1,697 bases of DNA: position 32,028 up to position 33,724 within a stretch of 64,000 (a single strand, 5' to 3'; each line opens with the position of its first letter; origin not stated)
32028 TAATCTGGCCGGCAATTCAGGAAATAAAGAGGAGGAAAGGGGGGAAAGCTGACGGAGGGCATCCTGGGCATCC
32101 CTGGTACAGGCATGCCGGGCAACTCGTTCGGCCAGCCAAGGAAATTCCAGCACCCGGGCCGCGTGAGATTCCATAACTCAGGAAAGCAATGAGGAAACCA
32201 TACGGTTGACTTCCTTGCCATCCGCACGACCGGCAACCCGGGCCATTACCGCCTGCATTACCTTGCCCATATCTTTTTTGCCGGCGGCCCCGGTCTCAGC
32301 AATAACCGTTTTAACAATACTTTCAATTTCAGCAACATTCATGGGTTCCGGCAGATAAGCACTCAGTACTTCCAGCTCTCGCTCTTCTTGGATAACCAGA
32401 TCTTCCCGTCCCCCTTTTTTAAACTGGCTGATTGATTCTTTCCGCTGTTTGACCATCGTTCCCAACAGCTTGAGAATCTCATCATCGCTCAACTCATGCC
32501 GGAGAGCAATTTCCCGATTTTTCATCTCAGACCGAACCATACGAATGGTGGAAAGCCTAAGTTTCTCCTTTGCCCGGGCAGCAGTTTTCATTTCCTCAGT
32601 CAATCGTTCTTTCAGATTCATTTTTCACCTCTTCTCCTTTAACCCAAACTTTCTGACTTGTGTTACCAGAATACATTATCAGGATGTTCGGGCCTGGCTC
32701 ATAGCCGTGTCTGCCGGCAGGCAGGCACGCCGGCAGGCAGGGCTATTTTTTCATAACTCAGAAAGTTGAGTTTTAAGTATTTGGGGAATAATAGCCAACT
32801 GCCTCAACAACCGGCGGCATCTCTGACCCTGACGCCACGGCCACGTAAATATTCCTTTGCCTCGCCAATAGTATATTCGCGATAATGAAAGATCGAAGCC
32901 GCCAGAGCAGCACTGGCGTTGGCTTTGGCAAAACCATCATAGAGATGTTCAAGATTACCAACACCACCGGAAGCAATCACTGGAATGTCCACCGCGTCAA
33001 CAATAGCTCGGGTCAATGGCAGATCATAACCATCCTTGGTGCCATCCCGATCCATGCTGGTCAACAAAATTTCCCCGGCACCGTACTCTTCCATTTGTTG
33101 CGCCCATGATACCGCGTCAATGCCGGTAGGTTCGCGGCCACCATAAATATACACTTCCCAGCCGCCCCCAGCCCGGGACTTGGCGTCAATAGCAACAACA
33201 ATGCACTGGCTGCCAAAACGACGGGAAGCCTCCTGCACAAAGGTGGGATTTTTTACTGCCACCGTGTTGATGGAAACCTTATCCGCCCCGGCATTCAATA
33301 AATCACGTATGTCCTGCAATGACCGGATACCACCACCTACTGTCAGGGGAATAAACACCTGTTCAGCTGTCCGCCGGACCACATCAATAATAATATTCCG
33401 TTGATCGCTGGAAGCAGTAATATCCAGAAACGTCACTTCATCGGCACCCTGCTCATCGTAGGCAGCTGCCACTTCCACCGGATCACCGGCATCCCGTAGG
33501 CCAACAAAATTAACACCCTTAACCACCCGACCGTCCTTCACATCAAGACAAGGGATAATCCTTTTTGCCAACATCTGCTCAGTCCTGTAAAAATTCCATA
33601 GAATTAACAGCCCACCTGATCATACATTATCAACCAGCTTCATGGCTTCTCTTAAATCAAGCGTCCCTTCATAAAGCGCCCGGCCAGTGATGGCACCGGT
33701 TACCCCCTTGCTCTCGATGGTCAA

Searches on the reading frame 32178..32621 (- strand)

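Call 47: search_protein_families(library=pfam, proteins=[window:32178-32621:-], max_evalue=0.00001)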
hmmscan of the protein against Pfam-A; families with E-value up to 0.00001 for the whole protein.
window:32178-32621:- (147 aa): 1 family
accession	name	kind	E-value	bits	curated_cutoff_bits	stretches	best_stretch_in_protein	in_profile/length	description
PF09424.15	YqeY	-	1e-51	175.2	27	1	4-146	1-143/143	Yqey-like protein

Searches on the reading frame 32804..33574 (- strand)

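Call 47: search_protein_families(library=pfam, proteins=[window:32804-33574:-], max_evalue=0.00001)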
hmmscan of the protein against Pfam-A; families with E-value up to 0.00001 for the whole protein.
window:32804-33574:- (256 aa): 2 families
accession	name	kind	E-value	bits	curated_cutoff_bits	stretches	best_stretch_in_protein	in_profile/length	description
PF00977.27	His_biosynth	-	4.4e-91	304.8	23.6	1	5-235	1-228/228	Histidine biosynthesis protein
PF03060.21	NMO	-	9.1e-07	29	28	0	154-212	145-209/331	Nitronate monooxygenase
